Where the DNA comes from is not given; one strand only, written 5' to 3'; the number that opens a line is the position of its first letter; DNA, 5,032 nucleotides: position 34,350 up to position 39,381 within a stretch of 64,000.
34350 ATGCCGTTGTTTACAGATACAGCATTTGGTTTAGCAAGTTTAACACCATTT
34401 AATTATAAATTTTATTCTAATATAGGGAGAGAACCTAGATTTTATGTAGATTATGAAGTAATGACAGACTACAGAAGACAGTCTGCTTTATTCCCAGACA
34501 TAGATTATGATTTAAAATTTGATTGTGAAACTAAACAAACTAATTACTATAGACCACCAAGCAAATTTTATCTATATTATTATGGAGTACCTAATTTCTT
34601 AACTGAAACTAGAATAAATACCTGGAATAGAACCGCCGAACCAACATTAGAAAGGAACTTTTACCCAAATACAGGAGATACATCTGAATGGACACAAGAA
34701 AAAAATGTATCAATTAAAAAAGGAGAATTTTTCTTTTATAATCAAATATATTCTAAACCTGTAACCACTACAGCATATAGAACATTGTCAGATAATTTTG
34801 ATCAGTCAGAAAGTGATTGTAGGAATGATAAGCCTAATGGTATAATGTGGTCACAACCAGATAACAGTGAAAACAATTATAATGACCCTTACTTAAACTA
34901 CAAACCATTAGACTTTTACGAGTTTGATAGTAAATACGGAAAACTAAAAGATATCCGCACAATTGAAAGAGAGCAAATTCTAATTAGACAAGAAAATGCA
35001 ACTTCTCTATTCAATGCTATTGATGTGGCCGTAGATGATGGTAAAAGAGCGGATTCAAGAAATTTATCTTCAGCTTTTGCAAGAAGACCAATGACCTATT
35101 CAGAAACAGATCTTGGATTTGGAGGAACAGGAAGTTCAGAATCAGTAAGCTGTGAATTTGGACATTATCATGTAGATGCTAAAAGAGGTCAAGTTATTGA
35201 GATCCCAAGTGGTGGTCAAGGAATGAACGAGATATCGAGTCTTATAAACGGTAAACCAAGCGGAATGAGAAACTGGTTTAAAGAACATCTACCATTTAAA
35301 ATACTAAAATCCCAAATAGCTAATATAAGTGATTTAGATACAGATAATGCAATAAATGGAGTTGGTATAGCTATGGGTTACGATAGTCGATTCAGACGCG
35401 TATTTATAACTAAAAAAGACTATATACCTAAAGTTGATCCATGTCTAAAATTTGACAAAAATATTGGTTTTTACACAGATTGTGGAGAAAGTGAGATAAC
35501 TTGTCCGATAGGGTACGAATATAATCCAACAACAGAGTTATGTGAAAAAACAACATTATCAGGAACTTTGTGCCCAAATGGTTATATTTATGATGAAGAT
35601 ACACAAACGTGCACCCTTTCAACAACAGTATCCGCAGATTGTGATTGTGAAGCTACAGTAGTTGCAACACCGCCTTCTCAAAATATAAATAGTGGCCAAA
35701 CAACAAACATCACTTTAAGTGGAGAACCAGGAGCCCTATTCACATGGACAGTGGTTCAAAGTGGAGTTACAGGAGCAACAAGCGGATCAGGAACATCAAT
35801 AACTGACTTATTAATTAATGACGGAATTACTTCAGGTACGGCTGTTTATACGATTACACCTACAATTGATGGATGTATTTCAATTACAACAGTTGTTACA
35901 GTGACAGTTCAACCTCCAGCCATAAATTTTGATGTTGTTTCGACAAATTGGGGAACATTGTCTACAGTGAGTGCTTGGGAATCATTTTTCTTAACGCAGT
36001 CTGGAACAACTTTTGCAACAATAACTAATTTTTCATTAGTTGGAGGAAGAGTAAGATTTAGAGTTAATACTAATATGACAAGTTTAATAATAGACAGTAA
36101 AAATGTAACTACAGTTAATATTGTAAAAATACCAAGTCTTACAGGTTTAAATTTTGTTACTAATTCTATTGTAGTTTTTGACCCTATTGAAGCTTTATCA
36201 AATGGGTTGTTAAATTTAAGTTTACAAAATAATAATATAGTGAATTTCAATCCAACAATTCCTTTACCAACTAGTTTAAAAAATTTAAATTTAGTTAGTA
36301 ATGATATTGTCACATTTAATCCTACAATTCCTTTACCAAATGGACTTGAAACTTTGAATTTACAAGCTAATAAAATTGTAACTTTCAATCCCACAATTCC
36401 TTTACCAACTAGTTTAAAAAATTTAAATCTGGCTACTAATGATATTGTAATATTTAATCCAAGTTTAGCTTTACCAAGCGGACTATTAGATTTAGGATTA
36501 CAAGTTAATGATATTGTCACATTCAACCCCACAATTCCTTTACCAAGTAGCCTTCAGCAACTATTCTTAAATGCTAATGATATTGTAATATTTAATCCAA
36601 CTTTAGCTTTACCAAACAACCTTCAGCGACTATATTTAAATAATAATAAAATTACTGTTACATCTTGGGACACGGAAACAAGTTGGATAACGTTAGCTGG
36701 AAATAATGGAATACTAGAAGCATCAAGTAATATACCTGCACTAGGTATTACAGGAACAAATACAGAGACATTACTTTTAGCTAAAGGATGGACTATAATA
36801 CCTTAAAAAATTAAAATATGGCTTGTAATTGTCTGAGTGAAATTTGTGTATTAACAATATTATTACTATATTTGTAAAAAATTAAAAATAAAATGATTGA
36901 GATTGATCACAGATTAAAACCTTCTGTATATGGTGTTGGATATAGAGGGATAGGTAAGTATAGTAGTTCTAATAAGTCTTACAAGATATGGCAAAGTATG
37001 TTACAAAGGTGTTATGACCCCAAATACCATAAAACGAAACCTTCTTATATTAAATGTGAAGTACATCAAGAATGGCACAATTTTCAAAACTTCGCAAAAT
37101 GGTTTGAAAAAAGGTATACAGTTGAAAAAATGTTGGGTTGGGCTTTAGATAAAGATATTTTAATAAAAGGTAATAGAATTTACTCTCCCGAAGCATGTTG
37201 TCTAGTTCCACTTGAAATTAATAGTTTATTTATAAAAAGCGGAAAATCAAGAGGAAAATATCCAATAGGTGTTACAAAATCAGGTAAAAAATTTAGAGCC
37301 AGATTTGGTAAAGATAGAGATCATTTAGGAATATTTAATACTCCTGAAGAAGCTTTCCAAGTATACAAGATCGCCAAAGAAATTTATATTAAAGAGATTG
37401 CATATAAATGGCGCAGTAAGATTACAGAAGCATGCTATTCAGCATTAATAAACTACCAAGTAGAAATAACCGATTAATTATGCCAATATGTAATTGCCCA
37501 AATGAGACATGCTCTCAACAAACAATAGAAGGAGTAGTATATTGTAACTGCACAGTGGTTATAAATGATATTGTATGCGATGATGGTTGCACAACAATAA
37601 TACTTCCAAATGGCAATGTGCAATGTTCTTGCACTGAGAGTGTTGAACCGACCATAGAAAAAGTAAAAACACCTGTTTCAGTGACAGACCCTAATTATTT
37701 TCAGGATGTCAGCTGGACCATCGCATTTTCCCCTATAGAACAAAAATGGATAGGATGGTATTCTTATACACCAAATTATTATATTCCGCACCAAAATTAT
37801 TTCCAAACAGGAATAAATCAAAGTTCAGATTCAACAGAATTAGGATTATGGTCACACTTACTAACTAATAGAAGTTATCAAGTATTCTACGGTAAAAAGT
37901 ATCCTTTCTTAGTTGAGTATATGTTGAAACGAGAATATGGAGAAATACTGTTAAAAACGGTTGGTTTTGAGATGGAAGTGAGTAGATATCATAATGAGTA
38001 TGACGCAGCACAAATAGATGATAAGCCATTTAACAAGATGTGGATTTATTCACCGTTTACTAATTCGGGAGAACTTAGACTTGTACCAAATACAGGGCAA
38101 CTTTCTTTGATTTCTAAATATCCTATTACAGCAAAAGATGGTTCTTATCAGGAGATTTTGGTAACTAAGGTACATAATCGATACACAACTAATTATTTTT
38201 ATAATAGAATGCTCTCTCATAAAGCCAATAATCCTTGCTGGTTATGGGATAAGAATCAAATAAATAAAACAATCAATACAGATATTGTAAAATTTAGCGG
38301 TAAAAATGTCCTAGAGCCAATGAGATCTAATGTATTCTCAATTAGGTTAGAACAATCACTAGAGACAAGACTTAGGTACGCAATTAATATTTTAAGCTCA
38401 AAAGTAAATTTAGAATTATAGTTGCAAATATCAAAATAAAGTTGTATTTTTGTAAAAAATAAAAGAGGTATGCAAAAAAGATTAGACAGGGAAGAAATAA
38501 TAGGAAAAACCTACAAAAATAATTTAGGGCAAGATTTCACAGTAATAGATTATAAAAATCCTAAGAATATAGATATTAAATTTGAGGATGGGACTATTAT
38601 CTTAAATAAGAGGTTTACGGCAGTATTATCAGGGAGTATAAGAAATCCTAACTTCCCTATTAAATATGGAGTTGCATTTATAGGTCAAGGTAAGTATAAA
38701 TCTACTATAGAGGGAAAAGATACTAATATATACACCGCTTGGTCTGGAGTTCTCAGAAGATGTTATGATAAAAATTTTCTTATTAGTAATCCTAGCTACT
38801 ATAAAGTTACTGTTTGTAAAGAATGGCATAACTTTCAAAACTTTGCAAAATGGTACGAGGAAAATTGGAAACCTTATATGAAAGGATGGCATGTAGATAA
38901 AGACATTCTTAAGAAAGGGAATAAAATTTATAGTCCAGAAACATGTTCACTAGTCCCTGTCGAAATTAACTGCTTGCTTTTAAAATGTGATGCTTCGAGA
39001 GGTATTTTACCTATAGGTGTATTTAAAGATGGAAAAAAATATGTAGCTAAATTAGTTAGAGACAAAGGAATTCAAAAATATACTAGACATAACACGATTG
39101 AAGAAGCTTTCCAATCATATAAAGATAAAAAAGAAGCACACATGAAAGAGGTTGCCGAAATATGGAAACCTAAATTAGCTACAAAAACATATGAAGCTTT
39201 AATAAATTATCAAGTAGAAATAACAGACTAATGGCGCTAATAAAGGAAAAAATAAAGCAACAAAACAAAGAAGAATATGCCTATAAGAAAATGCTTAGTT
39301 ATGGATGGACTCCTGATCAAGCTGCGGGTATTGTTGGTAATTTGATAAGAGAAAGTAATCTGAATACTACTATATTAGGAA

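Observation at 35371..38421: Split tail muzzle gene: the first half ends in captured PKD-like and LRR domains, the second half is a separate ORF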

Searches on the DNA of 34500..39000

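Call 9: search_rna_families(source=window, start=34500, end=39000, threshold=evalue, max_evalue=1)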
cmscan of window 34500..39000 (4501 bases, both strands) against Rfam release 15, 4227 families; matches with E-value up to 1: 0.
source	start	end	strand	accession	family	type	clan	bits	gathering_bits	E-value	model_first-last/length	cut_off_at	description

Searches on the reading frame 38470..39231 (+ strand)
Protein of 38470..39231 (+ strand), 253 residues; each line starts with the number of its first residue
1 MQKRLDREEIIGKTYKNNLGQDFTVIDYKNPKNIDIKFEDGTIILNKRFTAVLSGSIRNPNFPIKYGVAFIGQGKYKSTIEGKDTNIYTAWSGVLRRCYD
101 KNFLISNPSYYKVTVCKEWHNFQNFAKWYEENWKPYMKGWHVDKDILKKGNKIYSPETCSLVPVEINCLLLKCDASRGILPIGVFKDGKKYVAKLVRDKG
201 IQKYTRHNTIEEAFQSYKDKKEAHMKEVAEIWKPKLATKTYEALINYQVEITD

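Call 70: search_protein_families(library=pfam, proteins=[window:38470-39231:+], max_evalue=0.001)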
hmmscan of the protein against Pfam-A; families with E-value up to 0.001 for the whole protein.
window:38470-39231:+ (253 aa): 0 families

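Call 71: search_protein_families(library=phrogs, proteins=[window:38470-39231:+], max_evalue=0.00001)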
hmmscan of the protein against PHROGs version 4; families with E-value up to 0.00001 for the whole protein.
window:38470-39231:+ (253 aa): 5 families
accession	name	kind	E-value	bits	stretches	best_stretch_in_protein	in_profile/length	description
phrog_953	-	DNA, RNA and nucleotide metabolism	4.2e-57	195.3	1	76-251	209-388/420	HNH endonuclease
phrog_374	-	DNA, RNA and nucleotide metabolism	1.1e-40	141.1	1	75-252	267-436/617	HNH endonuclease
phrog_2081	-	DNA, RNA and nucleotide metabolism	1.3e-34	121.1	1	10-232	27-263/433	HNH endonuclease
phrog_30929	-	unknown function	1.5e-13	51.5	1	87-243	38-195/413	-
phrog_3377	-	DNA, RNA and nucleotide metabolism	1.2e-07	32.8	1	81-162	8-85/196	HNH endonuclease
